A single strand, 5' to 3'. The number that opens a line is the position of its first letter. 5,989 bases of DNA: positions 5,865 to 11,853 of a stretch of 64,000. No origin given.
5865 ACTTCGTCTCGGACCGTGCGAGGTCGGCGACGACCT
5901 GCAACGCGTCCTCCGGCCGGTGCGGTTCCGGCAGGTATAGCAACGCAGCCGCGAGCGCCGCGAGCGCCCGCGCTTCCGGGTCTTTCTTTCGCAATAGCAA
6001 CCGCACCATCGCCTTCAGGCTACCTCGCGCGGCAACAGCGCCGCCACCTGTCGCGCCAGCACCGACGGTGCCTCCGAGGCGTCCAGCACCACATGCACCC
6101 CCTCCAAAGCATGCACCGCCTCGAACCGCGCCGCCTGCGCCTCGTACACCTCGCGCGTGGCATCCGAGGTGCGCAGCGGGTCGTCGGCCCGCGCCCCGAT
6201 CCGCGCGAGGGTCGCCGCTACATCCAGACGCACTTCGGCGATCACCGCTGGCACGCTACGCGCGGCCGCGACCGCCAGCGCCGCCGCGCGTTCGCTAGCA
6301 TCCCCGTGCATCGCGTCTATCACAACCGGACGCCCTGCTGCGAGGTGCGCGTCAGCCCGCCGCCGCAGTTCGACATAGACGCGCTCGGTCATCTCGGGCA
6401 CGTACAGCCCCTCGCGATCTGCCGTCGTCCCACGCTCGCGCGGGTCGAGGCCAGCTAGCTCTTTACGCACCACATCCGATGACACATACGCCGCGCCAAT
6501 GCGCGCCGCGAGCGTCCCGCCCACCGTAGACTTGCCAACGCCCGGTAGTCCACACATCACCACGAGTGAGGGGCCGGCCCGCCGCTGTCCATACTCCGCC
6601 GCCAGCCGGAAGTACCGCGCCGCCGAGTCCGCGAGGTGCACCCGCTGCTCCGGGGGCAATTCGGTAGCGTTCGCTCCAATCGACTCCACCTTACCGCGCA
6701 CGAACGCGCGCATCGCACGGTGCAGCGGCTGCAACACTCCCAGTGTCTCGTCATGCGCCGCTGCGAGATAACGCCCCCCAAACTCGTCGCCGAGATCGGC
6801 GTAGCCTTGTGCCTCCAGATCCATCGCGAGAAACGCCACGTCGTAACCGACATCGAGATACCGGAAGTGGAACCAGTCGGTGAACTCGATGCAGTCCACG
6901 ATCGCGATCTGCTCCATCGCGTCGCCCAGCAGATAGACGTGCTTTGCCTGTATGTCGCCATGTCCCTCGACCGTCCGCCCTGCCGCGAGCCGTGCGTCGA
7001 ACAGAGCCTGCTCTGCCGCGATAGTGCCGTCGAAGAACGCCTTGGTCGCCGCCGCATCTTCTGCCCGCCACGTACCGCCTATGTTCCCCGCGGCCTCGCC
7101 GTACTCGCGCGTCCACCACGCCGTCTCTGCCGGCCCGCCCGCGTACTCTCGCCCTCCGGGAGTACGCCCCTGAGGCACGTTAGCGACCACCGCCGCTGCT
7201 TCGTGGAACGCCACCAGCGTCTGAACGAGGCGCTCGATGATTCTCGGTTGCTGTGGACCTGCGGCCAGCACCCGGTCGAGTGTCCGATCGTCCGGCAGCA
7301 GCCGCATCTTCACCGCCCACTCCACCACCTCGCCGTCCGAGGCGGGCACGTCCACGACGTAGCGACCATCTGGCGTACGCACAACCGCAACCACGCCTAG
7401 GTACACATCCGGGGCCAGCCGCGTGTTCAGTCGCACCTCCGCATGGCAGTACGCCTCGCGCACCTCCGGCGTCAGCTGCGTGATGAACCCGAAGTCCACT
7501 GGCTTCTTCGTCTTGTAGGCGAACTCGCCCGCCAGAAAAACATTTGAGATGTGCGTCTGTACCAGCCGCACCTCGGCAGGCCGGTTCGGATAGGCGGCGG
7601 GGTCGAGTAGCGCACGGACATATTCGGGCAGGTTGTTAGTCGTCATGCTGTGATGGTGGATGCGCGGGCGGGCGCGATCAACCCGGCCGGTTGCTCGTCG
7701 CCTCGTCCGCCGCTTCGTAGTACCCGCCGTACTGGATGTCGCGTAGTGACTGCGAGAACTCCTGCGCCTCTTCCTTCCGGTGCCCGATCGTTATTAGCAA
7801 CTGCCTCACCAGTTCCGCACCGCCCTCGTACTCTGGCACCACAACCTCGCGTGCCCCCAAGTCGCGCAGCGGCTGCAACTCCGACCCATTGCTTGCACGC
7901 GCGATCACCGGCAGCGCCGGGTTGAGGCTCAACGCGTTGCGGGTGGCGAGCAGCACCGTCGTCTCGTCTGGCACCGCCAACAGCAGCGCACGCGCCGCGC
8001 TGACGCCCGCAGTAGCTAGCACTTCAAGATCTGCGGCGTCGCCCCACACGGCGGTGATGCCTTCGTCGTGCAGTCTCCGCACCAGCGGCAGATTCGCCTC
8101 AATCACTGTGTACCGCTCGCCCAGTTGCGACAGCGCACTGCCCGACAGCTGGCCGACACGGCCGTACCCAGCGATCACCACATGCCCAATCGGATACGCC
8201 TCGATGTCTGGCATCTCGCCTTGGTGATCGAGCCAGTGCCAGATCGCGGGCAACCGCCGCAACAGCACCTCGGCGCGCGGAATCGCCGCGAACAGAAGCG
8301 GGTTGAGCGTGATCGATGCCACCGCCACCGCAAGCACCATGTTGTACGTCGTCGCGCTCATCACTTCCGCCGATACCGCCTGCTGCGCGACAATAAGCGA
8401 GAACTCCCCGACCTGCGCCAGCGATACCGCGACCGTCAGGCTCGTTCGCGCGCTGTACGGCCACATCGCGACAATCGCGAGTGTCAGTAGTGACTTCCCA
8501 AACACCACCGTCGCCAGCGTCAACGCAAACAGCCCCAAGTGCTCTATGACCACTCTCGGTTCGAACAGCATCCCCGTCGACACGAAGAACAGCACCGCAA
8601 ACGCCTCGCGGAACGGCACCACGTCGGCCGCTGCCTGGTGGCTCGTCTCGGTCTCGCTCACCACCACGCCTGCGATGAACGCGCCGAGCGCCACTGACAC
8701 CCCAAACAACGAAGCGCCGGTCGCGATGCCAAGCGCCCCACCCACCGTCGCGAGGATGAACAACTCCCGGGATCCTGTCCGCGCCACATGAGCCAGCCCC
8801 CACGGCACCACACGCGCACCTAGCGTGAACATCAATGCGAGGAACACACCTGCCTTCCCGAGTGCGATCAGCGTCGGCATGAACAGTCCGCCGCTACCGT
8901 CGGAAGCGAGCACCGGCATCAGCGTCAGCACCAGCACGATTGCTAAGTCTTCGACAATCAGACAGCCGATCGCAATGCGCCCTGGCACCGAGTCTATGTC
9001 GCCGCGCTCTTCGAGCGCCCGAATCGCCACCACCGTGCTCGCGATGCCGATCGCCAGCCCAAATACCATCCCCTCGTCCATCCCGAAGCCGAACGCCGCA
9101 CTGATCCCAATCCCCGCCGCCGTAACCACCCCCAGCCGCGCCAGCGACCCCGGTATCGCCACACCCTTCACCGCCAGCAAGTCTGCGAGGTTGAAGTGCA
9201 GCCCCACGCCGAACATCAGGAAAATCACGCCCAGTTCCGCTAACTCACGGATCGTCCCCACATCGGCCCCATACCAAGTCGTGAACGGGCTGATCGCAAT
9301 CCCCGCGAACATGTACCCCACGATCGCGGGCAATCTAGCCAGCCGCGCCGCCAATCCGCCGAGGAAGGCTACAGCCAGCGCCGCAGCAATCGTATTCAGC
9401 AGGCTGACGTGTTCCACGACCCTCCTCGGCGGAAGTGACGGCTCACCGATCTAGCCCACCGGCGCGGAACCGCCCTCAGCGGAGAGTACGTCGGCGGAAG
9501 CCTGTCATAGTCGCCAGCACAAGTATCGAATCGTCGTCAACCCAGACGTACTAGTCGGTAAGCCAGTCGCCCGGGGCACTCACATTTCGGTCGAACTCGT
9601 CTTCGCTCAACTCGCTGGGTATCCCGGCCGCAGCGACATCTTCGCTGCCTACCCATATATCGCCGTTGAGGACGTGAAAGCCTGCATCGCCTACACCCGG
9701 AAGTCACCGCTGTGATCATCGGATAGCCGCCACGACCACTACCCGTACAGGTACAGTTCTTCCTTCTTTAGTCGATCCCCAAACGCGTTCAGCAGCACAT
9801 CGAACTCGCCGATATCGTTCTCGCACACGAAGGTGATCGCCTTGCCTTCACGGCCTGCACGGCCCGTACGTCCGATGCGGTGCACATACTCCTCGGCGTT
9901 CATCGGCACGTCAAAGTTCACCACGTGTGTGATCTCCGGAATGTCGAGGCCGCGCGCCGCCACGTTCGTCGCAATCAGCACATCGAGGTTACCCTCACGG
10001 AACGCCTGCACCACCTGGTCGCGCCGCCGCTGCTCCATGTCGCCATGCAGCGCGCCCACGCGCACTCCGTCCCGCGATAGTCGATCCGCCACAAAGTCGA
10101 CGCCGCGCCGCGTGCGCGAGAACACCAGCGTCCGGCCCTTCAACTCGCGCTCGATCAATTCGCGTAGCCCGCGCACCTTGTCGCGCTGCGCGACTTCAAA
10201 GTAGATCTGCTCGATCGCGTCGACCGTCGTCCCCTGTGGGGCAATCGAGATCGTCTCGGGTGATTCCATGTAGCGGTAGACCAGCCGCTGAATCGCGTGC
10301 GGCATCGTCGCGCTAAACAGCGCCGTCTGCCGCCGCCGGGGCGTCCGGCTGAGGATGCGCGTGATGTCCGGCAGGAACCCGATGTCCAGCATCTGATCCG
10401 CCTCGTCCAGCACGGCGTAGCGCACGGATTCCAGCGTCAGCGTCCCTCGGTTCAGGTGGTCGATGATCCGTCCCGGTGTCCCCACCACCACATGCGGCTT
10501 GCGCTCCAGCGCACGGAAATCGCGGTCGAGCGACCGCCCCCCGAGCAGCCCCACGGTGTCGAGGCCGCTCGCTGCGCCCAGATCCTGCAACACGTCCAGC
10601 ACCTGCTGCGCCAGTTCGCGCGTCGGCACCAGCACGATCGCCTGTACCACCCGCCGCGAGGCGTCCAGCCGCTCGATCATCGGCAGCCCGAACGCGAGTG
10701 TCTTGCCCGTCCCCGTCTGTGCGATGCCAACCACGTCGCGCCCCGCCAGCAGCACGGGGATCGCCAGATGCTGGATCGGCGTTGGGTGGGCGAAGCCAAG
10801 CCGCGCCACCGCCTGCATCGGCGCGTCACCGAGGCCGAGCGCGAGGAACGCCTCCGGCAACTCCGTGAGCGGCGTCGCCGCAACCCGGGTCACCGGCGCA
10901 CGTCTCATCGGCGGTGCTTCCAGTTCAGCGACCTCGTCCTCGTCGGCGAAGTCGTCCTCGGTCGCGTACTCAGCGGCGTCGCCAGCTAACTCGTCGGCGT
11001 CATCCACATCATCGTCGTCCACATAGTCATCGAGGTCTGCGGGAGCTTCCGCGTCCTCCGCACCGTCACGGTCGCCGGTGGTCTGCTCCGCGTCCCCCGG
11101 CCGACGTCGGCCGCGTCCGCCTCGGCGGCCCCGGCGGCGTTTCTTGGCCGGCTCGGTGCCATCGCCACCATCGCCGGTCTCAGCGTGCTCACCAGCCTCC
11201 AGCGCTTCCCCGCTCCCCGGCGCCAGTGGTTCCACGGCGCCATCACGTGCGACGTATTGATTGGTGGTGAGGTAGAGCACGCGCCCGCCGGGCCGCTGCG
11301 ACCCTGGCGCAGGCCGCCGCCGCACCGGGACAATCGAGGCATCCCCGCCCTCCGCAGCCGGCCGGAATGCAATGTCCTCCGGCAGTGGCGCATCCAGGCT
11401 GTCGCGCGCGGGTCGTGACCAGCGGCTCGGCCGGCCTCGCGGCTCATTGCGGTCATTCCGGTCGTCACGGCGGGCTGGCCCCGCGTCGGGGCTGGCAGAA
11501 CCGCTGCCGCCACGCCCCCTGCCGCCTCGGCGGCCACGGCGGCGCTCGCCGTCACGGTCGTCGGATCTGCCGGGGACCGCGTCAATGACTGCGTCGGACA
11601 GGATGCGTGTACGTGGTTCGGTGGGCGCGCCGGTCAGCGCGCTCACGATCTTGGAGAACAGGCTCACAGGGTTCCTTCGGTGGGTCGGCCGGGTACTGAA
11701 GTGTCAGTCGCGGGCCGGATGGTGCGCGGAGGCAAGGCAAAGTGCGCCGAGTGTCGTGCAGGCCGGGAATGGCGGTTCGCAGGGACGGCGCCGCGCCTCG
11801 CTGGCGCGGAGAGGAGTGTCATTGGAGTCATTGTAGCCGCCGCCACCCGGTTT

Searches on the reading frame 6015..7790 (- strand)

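Call 7: search_protein_families(library=pfam, max_evalue=0.01, proteins=[window:6015-7790:-])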
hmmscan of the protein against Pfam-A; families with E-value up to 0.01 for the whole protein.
window:6015-7790:- (591 aa): 5 families
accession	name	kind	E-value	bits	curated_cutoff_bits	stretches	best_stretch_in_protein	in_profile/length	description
PF13671.12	AAA_33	-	4.6e-25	89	27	1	409-558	1-142/143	AAA domain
PF13238.12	AAA_18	-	2.3e-05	25.3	29.4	1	410-507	1-93/128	AAA domain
PF13207.12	AAA_17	-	0.00024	21.8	27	1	414-492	2-77/136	AAA domain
PF08433.16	KTI12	-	0.00059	19.9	22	1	409-557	3-138/271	Chromatin associated protein KTI12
PF13521.12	AAA_28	-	0.0027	18.4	27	0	410-494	2-82/164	AAA domain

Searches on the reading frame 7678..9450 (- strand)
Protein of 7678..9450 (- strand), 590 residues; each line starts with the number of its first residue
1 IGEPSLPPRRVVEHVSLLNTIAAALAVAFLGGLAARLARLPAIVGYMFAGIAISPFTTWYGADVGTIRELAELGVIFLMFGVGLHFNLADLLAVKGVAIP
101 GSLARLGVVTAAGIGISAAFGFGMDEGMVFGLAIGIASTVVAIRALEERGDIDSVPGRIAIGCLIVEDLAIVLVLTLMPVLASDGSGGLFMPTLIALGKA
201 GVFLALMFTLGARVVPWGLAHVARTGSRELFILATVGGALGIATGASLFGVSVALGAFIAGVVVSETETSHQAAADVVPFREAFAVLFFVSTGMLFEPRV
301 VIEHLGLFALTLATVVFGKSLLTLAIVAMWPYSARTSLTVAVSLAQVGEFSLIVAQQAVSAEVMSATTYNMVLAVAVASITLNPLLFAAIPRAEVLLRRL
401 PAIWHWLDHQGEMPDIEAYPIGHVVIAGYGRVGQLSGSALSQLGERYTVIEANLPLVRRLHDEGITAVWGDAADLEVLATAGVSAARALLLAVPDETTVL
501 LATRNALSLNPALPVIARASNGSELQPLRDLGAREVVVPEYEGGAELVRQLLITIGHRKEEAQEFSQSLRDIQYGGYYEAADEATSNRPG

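Call 7: search_protein_families(library=pfam, max_evalue=0.01, proteins=[window:7678-9450:-])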
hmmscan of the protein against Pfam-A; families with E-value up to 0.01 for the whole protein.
window:7678-9450:- (590 aa): 2 families
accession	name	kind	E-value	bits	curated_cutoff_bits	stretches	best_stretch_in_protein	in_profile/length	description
PF00999.27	Na_H_Exchanger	-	3.4e-51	174.7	26.2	1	26-387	2-374/375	Sodium/hydrogen exchanger, transmembrane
PF02254.24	TrkA_N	-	1.6e-24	86.9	23.8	1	424-539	1-116/116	TrkA-N domain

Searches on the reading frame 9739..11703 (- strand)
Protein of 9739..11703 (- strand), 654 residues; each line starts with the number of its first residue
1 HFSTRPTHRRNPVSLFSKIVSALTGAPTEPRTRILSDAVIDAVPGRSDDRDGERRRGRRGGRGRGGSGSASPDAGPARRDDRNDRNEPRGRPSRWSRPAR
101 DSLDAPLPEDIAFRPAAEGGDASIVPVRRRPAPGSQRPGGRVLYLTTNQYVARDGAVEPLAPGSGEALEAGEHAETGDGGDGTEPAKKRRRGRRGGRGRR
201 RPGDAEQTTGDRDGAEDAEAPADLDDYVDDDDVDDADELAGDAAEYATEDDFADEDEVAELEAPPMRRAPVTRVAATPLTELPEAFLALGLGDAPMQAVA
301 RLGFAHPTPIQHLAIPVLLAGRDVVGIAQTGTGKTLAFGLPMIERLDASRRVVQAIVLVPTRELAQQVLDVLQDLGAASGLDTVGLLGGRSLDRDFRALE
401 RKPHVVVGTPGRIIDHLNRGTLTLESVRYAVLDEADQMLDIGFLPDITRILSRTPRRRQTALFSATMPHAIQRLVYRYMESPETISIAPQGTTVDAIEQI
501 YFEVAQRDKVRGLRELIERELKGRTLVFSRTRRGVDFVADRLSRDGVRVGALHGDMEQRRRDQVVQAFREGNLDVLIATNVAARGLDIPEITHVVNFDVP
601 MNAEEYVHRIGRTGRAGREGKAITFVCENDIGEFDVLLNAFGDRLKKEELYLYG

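Call 7: search_protein_families(library=pfam, max_evalue=0.01, proteins=[window:9739-11703:-])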
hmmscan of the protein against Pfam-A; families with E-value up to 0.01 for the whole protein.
window:9739-11703:- (654 aa): 3 families
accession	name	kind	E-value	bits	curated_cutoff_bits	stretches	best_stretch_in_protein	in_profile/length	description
PF00270.35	DEAD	-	3.5e-49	167.2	26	1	308-473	1-166/167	DEAD/DEAH box helicase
PF00271.37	Helicase_C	-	4.6e-34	117.4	23.5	1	509-617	2-110/110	Helicase conserved C-terminal domain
PF04851.21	ResIII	-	1.9e-05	25.1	22.5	1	328-434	30-133/164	Type III restriction enzyme, res subunit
